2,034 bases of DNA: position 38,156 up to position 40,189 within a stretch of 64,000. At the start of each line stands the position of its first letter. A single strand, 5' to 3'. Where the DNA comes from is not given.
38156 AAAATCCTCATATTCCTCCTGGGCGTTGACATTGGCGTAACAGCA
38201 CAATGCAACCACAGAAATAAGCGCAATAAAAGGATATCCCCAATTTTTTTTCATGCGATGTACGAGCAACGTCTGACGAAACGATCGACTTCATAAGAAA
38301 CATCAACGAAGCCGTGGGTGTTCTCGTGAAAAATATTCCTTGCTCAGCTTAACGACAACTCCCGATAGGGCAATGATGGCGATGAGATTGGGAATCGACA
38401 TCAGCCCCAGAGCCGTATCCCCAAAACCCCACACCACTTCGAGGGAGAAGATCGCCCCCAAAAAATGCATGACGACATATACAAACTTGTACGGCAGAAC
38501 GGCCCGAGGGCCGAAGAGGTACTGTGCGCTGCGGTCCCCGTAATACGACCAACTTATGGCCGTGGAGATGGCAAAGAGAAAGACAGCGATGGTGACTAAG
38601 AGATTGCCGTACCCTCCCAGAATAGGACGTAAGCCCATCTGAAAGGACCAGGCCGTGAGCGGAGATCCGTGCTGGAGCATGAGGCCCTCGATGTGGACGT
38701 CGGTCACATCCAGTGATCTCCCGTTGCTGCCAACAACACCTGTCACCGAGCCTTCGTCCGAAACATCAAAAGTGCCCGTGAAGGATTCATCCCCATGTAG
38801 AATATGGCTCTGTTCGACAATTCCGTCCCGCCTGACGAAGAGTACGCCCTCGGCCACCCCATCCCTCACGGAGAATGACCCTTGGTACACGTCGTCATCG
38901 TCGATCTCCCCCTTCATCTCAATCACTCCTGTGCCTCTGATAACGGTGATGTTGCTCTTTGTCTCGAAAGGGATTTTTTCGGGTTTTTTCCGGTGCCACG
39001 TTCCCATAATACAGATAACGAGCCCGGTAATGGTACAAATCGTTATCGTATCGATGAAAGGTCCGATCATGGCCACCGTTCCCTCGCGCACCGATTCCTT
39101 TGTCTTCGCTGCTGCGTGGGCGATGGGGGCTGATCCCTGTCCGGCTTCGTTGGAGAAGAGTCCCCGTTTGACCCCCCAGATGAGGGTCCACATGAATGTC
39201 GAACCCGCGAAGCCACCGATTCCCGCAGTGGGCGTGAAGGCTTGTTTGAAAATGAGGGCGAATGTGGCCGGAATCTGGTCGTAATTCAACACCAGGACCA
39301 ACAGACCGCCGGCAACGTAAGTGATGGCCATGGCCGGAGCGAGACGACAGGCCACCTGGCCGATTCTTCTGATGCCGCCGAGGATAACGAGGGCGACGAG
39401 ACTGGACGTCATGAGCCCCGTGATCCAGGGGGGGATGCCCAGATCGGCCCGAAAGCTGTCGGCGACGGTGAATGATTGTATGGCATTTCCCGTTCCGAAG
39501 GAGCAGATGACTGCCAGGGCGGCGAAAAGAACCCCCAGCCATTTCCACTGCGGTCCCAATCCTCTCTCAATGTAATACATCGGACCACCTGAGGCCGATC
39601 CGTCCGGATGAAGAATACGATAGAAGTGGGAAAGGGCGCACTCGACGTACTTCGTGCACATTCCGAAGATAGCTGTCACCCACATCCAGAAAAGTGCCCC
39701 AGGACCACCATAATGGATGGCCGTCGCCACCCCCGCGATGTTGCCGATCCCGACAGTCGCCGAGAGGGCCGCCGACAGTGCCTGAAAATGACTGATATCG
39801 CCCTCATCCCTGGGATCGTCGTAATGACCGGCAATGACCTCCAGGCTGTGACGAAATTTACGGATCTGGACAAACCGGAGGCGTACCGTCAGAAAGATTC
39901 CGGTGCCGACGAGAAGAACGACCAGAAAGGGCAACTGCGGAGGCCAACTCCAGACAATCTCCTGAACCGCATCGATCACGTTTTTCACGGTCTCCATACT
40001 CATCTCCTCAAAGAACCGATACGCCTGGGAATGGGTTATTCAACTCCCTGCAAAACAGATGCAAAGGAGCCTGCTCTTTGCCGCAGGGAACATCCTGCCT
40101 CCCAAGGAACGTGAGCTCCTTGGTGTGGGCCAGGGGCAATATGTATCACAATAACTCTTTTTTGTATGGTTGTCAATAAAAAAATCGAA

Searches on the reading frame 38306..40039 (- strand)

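Call 39: search_protein_families(library=pfam, max_evalue=0.00001, proteins=[window:38306-40039:-])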
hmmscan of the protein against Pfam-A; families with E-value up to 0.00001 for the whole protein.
window:38306-40039:- (578 aa): 1 family
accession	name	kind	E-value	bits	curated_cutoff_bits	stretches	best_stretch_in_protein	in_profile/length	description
PF01235.23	Na_Ala_symp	-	1.2e-133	446.6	24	1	77-573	8-383/392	Sodium:alanine symporter family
